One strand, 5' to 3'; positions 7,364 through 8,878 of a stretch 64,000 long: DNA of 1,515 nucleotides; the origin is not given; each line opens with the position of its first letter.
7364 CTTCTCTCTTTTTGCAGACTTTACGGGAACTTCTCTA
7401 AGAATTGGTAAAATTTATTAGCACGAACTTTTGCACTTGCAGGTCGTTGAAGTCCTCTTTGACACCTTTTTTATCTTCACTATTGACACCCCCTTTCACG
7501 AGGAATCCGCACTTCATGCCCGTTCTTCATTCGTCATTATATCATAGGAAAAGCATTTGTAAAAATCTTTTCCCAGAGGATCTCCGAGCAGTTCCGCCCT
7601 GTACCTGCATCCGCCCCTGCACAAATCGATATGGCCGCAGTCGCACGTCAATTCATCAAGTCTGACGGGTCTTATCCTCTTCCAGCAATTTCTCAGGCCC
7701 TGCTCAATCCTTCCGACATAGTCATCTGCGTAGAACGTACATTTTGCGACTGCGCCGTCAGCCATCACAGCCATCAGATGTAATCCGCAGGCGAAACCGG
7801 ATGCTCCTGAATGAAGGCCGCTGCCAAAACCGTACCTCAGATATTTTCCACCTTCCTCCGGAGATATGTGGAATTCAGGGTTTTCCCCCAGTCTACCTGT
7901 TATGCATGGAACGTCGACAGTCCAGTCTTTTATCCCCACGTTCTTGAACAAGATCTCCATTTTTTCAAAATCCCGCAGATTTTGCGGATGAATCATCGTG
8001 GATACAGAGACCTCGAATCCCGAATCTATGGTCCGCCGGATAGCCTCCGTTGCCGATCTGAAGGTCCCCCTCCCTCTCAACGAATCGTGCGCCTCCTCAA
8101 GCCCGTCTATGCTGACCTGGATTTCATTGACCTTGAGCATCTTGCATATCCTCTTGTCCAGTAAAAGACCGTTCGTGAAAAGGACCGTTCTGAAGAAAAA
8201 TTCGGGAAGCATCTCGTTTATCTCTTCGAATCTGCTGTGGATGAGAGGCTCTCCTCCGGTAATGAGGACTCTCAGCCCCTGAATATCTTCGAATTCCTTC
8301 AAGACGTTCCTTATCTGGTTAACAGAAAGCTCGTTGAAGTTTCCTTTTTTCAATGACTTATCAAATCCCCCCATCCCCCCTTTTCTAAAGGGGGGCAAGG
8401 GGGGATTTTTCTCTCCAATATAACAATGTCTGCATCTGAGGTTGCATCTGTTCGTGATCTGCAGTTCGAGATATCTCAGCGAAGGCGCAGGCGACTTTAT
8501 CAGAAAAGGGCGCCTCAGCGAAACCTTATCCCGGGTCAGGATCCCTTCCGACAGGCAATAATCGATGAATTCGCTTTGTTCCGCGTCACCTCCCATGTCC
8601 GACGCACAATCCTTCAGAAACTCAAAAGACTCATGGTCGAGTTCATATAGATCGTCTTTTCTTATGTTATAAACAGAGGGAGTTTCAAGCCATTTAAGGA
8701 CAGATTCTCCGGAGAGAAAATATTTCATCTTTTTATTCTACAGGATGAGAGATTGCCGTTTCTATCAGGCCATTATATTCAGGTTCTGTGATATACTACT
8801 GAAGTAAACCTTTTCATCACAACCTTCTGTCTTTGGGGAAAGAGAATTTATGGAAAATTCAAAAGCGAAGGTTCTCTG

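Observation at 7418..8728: Radical SAM/SPASM enzyme with N-terminal extension followed by an unannotated 20-aa Cys-rich peptide ORF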

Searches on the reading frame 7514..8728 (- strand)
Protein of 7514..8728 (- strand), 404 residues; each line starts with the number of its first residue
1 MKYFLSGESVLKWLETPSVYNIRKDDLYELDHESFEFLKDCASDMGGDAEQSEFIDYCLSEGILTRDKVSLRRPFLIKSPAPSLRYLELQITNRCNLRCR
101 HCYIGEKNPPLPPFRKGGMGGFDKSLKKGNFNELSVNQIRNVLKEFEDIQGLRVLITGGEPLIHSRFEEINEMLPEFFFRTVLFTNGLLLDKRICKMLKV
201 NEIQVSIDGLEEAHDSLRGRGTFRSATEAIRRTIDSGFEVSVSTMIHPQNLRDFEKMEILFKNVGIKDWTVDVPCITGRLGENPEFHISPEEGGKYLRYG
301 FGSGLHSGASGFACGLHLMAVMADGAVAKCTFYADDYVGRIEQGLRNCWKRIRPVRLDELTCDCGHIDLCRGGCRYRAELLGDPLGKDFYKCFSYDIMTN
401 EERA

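Call 3: search_protein_families(library=pfam, proteins=[window:7514-8728:-], max_evalue=0.01)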
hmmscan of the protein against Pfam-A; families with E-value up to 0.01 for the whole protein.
window:7514-8728:- (404 aa): 2 families
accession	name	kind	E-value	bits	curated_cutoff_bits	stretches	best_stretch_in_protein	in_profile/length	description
PF04055.27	Radical_SAM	-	1.1e-24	87.9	29.5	1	90-257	2-162/166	Radical SAM superfamily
PF13353.11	Fer4_12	-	0.0049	17.6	22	1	94-210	14-116/137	4Fe-4S single cluster domain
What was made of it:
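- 7514..8728 (-): Radical SAM/SPASM-type maturase, 404 aa. Pfam Radical_SAM 87.9 bits (call 3).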

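Call 4: search_protein_families(library=ncbifam, proteins=[window:7514-8728:-], max_evalue=0.01)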
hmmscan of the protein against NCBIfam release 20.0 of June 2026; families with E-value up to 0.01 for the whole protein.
window:7514-8728:- (404 aa): 70 families (the best 25 are shown)
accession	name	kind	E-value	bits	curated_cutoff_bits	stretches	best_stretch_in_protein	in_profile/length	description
NF050035.1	rSAM_WgK_link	exception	1.8e-24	86.4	650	1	87-281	11-191/367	radical SAM/SPASM peptide maturase WgkB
TIGR04250.1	SCM_rSAM_ScmE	equivalog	9.7e-23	80.6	400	2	132-270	31-175/358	SynChlorMet cassette radical SAM/SPASM protein ScmE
TIGR04133.1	rSAM_w_lipo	hypoth_equivalog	1.2e-21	77.1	425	1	83-292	22-220/350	TIGR04133 family radical SAM/SPASM protein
TIGR04054.1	rSAM_NirJ1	equivalog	1.6e-21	76.4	650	1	127-267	59-203/387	putative heme d1 biosynthesis radical SAM protein NirJ1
TIGR04347.1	pseudo_SAM_Halo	equivalog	2.3e-21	76.5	525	1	130-271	64-209/390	TIGR04347 family pseudo-SAM/SPASM protein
TIGR04545.1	rSAM_ahbD_hemeb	equivalog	2.3e-20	73.3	500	1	130-298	26-199/339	heme b synthase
TIGR04051.1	rSAM_NirJ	equivalog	5.2e-18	65.1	515.45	1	132-269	30-171/354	heme d1 biosynthesis radical SAM protein NirJ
TIGR04546.1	rSAM_ahbC_deAc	equivalog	5.9e-18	64.8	650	1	127-262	62-201/390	12,18-didecarboxysiroheme deacetylase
NF049973.1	radical_Rv1681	equivalog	7e-18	64.6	380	1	130-267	98-240/326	Rv1681 family radical SAM protein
TIGR03962.1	mycofact_rSAM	equivalog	2.1e-17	63.4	265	1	130-266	37-178/339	mycofactocin radical SAM maturase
TIGR04340.1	rSAM_ACGX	hypoth_equivalog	2.2e-17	63.3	400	1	88-255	6-163/341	radical SAM/SPASM domain protein, ACGX system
TIGR03470.1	HpnH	equivalog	1.8e-15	56.8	225.05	1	141-267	63-193/318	adenosyl-hopene transferase HpnH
TIGR02666.1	moaA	equivalog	3e-15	56.1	284.05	1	84-247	9-165/336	GTP 3',8-cyclase MoaA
TIGR04053.2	TIGR04053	equivalog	4.3e-15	55.8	395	1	130-282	34-194/366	TIGR04053 family radical SAM/SPASM domain-containing protein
TIGR04251.1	SCM_rSAM_ScmF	equivalog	8e-15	55.1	400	1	84-266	3-174/353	SynChlorMet cassette radical SAM/SPASM protein ScmF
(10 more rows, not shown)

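Call 6: find_homologous_proteins(query=window:7514-8728:-, max_evalue=1e-10)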
Query window:7514-8728:- (404 aa): 2188 proteins with E <= 1e-10 among 6476 candidates; the best 120 are listed.
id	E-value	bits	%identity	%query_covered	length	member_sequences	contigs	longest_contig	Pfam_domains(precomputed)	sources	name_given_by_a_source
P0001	2.4e-280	948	100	100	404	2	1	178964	PF04055.28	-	-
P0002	6.6e-239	811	84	100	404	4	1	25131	PF04055.28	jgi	jgi:radical SAM protein with 4Fe4S-binding SPASM domain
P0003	1.7e-228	777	84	100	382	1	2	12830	PF04055.28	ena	-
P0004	4.2e-228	776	83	100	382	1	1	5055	PF04055.28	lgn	-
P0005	5.7e-228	775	83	100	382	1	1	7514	PF04055.28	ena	-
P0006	1.5e-227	774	84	100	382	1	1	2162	PF04055.28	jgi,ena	-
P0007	3.7e-227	772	84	100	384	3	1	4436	PF04055.28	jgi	jgi:radical SAM protein with 4Fe4S-binding SPASM domain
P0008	1.9e-217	740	80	100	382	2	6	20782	PF04055.28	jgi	jgi:radical SAM protein with 4Fe4S-binding SPASM domain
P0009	7.2e-217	739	80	100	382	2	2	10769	PF04055.28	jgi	jgi:radical SAM protein with 4Fe4S-binding SPASM domain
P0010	4.2e-208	710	77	100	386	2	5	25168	PF04055.28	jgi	jgi:radical SAM protein with 4Fe4S-binding SPASM domain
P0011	1.4e-201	688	71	99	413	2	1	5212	PF04055.28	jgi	jgi:radical SAM protein with 4Fe4S-binding SPASM domain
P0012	1.0e-197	675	72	98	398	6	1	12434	PF04055.28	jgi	-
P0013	1.6e-197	675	72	99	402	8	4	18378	PF04055.28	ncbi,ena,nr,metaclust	ncbi:MAG: hypothetical protein A2Z47_16250 [Thermodesulfovibrio sp. RBG_19FT_COMBO_42_12]|nr:MAG: hy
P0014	1.6e-197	675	71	99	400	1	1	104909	PF04055.28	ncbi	ncbi:MAG: radical SAM protein [Nitrospirota bacterium]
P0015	5.2e-197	673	72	99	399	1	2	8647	PF04055.28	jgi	jgi:radical SAM protein with 4Fe4S-binding SPASM domain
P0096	2.2e-175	602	65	99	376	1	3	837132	PF04055.28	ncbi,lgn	-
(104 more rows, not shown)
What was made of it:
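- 7514..8728 (-): 2188 homologs at E<=1e-10 (call 6).
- On SPASM subfamily of radical SAM enzymes: JGI labels homologs as 'radical SAM protein with 4Fe4S-binding SPASM domain' (call 6).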

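Call 8: find_related_loci(query=A1, collection=genome_contigs, flank=5000)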
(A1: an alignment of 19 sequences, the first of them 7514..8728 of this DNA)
Query A1 (404 aa) in genome_contigs; peptide patterns used: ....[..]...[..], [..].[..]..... (x = any residue, [..] = any of these).
239 stretches matched a pattern; 138 encode a relative of the query (tblastn E <= 1e-3); the best 80 are kept; 80 distinct loci.
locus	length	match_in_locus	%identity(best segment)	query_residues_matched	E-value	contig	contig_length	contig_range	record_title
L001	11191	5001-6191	72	1-397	0e+0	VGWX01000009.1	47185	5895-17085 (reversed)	MAG: Nitrospira sp. isolate K_DeepCast_150m_m2_200 K_DeepCast_150m_m2_200_Ga0194126_10001025, whole genome shotgun seque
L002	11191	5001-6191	71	1-400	0e+0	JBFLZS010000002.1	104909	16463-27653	MAG: Nitrospirota bacterium isolate MAG117 MAG117_2, whole genome shotgun sequence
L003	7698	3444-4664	69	1-399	0e+0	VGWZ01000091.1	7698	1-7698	MAG: Nitrospira sp. isolate K_DeepCast_250m_m1_045 K_DeepCast_250m_m1_045_Ga0194125_10021098, whole genome shotgun seque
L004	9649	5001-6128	68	1-398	0e+0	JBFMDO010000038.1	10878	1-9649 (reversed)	MAG: Nitrospirota bacterium isolate MAG221 MAG221_38, whole genome shotgun sequence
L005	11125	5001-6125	67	1-395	0e+0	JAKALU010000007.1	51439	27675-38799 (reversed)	MAG: Nitrospirae bacterium isolate WY5.bin134 NODE_914_length_51439_cov_1.468916, whole genome shotgun sequence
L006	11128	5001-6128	68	1-398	4e-180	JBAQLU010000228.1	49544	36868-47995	MAG: Thermodesulfovibrionales bacterium isolate MFD12052_ilm_asm_bin4 k127_41989, whole genome shotgun sequence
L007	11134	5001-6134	65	1-400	1e-179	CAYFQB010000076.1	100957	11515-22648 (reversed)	MAG TPA_asm: uncultured Nitrospiraceae bacterium isolate ERP108616_co1_118 genome assembly, contig: k119_1241735, whole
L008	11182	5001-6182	65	1-396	1e-178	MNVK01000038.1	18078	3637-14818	MAG: Nitrospirae bacterium CG1_02_44_142 cg1_0.2_scaffold_7234_c, whole genome shotgun sequence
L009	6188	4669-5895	63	1-398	1e-179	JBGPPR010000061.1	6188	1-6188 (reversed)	MAG: Thermodesulfovibrionia bacterium isolate OBJ1_062018_150_9 k141_2663802_length_6188_cov_41.4852, whole genome shotg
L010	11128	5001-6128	68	1-398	7e-178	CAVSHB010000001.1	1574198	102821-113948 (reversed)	MAG: uncultured Nitrospiraceae bacterium isolate MFD01476.bin.1.136 genome assembly, contig: contig_11828, whole genome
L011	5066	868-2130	64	1-396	0e+0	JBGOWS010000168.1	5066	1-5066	MAG: Thermodesulfovibrionia bacterium isolate OBJ_0618_130150_87 k141_6475895_length_5066_cov_11.0000, whole genome shot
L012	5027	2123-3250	65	1-398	0e+0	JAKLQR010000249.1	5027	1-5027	MAG: Thermodesulfovibrionales bacterium isolate bin S2.74 k141_498610, whole genome shotgun sequence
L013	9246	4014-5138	66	3-399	5e-177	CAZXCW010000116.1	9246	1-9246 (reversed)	MAG TPA_asm: uncultured Nitrospiraceae bacterium isolate SRP323688_co1_259 genome assembly, contig: NODE_10995_length_92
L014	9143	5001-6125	66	1-398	9e-177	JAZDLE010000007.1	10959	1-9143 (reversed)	MAG: Nitrospirota bacterium isolate MEGAHIT-group-0.570 k141_13874674, whole genome shotgun sequence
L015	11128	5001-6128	65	1-398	4e-175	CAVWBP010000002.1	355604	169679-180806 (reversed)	MAG: Thermodesulfovibrionales bacterium isolate MFD09779.bin.1.4 genome assembly, contig: contig_18824, whole genome sho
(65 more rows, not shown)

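Call 15: search_solved_structures(query=A1, max_evalue=0.01, show_alignments=2)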
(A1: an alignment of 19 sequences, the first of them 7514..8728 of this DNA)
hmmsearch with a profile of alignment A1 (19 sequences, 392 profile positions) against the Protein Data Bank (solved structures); distinct sequences matched with E-value up to 0.01: 11.
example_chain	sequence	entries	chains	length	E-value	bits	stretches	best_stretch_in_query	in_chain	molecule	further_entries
6efn_A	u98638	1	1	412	2.4e-16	62.8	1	88-256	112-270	Sporulation killing factor maturation protein SkfB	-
9gm3_A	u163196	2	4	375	7.6e-12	48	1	81-230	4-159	ChlB radical SAM domain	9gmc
1tv7_A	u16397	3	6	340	5.3e-10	41.9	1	84-259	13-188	Molybdenum cofactor biosynthesis protein A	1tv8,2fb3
2fb2_A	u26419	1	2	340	7.3e-10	41.5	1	84-260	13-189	Molybdenum cofactor biosynthesis protein A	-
7vob_C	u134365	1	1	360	8.1e-10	41.3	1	148-265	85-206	Cytosylglucuronate decarboxylase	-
7voc_C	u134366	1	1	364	8.3e-10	41.3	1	148-265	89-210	Cytosylglucuronate decarboxylase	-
5wgg_A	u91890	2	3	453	5.6e-09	38.5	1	81-214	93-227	Radical SAM domain protein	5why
8vpo_A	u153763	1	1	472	1.6e-06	30.4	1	33-231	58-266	Radical SAM core domain-containing protein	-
6c8v_A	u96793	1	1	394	1.2e-05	27.6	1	92-261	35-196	Coenzyme PQQ synthesis protein E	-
7tol_A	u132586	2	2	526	6.1e-05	25.2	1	88-245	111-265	glycerol dibiphytanyl glycerol tetraether - macrocyclic archaeol synthase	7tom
6y1x_A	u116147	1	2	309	0.00032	22.9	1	87-226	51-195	Radical SAM domain protein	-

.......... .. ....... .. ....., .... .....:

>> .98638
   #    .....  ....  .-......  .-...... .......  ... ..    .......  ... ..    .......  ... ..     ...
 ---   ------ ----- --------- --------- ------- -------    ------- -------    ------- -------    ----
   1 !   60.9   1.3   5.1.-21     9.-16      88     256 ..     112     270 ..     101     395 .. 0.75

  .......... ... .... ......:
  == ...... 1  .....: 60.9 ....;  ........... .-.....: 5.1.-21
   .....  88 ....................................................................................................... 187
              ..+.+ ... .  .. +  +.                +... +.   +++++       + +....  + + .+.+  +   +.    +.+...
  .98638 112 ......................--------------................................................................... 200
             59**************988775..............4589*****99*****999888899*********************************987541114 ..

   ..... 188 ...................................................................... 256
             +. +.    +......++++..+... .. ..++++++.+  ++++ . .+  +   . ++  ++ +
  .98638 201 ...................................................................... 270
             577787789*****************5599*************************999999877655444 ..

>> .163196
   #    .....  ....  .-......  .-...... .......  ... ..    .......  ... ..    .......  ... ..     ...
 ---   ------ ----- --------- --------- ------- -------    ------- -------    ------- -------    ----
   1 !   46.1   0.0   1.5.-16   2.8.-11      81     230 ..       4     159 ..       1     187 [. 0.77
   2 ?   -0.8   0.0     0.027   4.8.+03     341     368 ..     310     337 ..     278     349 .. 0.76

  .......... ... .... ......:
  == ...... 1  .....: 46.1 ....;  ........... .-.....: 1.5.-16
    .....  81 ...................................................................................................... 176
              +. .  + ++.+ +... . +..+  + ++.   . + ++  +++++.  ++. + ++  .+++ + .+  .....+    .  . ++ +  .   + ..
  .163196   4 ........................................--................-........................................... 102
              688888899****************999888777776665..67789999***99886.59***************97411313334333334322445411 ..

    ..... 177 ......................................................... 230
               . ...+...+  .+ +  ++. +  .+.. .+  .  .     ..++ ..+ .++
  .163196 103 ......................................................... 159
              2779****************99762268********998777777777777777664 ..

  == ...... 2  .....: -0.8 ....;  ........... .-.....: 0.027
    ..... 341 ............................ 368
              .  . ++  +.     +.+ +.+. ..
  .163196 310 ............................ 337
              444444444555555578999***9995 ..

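Call 24: predict_structure(alignment_id=A2)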
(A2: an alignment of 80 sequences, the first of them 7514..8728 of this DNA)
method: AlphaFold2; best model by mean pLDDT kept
length: 404 residues; sequences in the alignment: 80
mean_pLDDT: 65.4   pTM: 0.69
mean pLDDT of the five models: 65.4, 65.4, 64.0, 62.4, 55.5
residues with pLDDT >= 90: 61; 70-90: 157; 50-70: 56; < 50: 130
segments of 3 or more residues with pLDDT < 50: 104-130, 297-340, 344-398, 402-404
pLDDT, mean of each block of 10 residues (from residue 1): 92 85 78 91 91 89 92 79 63 68 47 34 36 75 77 68 87 84 81 88 88 88 91 90 80 79 77 59 70 46 29 27 27 35 49 33 33 38 39 38 47
secondary structure, 60 per line:
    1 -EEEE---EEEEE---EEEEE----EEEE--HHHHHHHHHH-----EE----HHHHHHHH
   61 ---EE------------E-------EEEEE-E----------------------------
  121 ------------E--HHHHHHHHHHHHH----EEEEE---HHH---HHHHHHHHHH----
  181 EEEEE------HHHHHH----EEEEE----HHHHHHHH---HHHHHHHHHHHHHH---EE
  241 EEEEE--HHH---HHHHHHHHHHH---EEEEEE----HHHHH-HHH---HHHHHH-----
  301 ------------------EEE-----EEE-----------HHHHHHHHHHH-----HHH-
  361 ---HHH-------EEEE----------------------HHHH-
elements in order: E2-5 E9-13 E17-21 E26-29 H32-41 H53-60 E86-90 H136-148 E153-157 H167-176 E181-185 H192-197 E202-206 H211-218 H222-235 E239-245 H254-264 E268-273 H278-282 H290-295 E319-321 E327-329 H341-351 E374-377 H400-403
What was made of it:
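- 7553..7906 (-): SPASM-type auxiliary-cluster region (C275, C314, G325, C330, C348, C362, C364, C370, C374, C392). AF2 confidence is low here (call 24).
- The Pfam SPASM model does not hit, and that region of the AF2 model is low-confidence (calls 3, 24).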

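Call 27: fold_search(model_id=the predicted structure, library=pdb)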
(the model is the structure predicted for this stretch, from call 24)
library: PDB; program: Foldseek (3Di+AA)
matches with E <= 10: 1450; with E <= 0.001: 107
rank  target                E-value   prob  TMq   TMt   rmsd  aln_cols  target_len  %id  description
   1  5v1q_B                3.3e-10  1.00  0.45  0.42   7.2       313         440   14  Crystal structure of Streptococcus suis SuiB (released 2017-08-30)
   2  6efn                  7.2e-10  1.00  0.45  0.47   7.0       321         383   21  Structure of a RiPP maturase, SkfB (released 2018-10-24)
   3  5v1t_A                2.7e-09  1.00  0.43  0.40   8.4       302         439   14  Crystal structure of Streptococcus suis SuiB bound to precursor peptide SuiA (released 2017-08-30)
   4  5v1s_B                7.7e-09  1.00  0.43  0.41   7.3       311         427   14  Crystal structure of Streptococcus suis SuiB bound to S-adenosylmethionine (released 2017-08-30)
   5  5v1q_A                1.0e-08  1.00  0.42  0.40   7.8       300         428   16  Crystal structure of Streptococcus suis SuiB (released 2017-08-30)
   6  7vob                  1.7e-08  1.00  0.37  0.45   3.1       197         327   20  The crystal structure of a Radical SAM Enzyme BlsE involved in the Biosynthesis of Blasticidin S (released 2022-05-04)
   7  5v1s_A                2.1e-08  1.00  0.43  0.41   7.3       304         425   14  Crystal structure of Streptococcus suis SuiB bound to S-adenosylmethionine (released 2017-08-30)
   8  5vsl_A                1.5e-07  1.00  0.40  0.59   4.2       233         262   18  Crystal structure of viperin with bound [4Fe-4S] cluster and S-adenosylhomocysteine (SAH) (released 2017-06-14)
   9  8ai3_A                1.9e-07  1.00  0.37  0.45   8.0       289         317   17  Crystal structure of radical SAM epimerase EpeE C223A mutant from Bacillus subtilis with [4Fe-4S] clusters and S-adeno (released 2024-01-10)
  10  6q2q_A                2.4e-07  1.00  0.40  0.55   4.2       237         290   18  Crystal structure of mouse viperin bound to uridine triphosphate and S-adenosylhomocysteine (released 2020-01-22)
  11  1tv7_B                3.1e-07  1.00  0.39  0.47   8.9       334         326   17  Structure of the S-adenosylmethionine dependent Enzyme MoaA (released 2004-08-31)
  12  2fb2_B                3.5e-07  1.00  0.40  0.48   9.1       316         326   18  Structure of the MoaA Arg17/266/268/Ala triple mutant (released 2006-05-09)
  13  2fb2_A                6.0e-07  1.00  0.41  0.49   9.2       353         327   17  Structure of the MoaA Arg17/266/268/Ala triple mutant (released 2006-05-09)
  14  6q2q_B                6.4e-07  1.00  0.38  0.51   4.3       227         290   18  Crystal structure of mouse viperin bound to uridine triphosphate and S-adenosylhomocysteine (released 2020-01-22)
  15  5vsl_B                7.7e-07  1.00  0.40  0.60   4.4       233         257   19  Crystal structure of viperin with bound [4Fe-4S] cluster and S-adenosylhomocysteine (SAH) (released 2017-06-14)
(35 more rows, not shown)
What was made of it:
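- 7514..8728 (-): Best PDB matches are SkfB by sequence (call 15) and SuiB and SkfB by fold (call 27).
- Closest known: Sactisynthase SkfB and streptide synthase SuiB. Same: These are the best solved-structure relatives: SkfB E 2.4e-16 by sequence (call 15); SuiB and SkfB at the top by fold (call 27).
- Nearest solved relatives are peptide maturases: SkfB, SuiB, CteB (calls 15, 27).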

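Call 69: find_encoding_contigs(protein=P0096, flank=6000, max_places=2)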
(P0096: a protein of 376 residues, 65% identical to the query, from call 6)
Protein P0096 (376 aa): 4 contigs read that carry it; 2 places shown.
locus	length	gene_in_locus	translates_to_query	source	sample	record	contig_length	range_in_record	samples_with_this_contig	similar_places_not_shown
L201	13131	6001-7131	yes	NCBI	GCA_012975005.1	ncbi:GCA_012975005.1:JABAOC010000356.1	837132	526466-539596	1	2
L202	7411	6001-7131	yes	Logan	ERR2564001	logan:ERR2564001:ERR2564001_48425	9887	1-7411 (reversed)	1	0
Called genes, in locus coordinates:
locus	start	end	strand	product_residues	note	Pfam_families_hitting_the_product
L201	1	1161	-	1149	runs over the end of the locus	PF00989:PAS, PF00989:PAS, PF08448:PAS_4, PF13426:PAS_9, PF00989:PAS, PF08448:PAS_4, PF13426:PAS_9, PF02518:HATPase_c, +6 more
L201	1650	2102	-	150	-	PF13301:DUF4079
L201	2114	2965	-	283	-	PF02775:TPP_enzyme_C, PF12367:PFO_beta_C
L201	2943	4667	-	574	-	PF01558:POR, PF01855:POR_N, PF17147:PFOR_II (weak)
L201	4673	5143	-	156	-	PF02915:Rubrerythrin (weak)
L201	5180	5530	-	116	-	-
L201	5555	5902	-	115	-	-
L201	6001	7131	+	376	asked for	PF04055:Radical_SAM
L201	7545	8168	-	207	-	PF00881:Nitroreductase, PF14512:TM1586_NiRdase (faint)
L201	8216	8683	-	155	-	-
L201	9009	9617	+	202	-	PF07638:Sigma70_ECF (weak), PF04542:Sigma70_r2, PF08281:Sigma70_r4_2, PF04545:Sigma70_r4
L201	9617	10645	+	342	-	PF13490:zf-HC2, PF10039:DUF2275 (weak)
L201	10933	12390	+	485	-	PF13598:DUF4139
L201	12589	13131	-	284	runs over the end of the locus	PF01551:Peptidase_M23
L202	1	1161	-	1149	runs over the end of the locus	PF00989:PAS, PF00989:PAS, PF08448:PAS_4, PF13426:PAS_9, PF00989:PAS, PF08448:PAS_4, PF13426:PAS_9, PF02518:HATPase_c, +6 more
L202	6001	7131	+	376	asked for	PF04055:Radical_SAM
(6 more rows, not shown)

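Call 72: find_encoding_contigs(protein=P0002, flank=3000, max_places=1)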
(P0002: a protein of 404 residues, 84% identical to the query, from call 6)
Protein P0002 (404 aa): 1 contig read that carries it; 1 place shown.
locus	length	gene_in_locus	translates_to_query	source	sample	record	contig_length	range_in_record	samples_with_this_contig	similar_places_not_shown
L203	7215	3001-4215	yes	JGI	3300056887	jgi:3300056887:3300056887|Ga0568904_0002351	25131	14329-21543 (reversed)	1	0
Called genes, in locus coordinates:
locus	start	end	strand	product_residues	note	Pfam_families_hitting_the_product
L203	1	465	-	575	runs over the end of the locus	PF01558:POR, PF01855:POR_N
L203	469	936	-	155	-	PF02915:Rubrerythrin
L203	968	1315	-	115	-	-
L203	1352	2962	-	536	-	PF00072:Response_reg, PF00989:PAS, PF13188:PAS_8, PF08448:PAS_4, PF13426:PAS_9, PF00989:PAS, PF13188:PAS_8, PF08448:PAS_4, +4 more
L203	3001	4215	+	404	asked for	PF04055:Radical_SAM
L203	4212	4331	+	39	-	-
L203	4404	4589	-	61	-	PF00037:Fer4 (faint), PF13237:Fer4_10 (faint), PF13370:Fer4_13, PF13459:Fer4_15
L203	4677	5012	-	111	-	PF04358:DsrC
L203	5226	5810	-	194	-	PF02915:Rubrerythrin, PF09537:DUF2383 (faint), PF13668:Ferritin_2 (weak)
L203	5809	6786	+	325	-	PF04055:Radical_SAM, PF13353:Fer4_12 (weak), PF13186:SPASM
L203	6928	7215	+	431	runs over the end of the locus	PF19583:ODP, PF00258:Flavodoxin_1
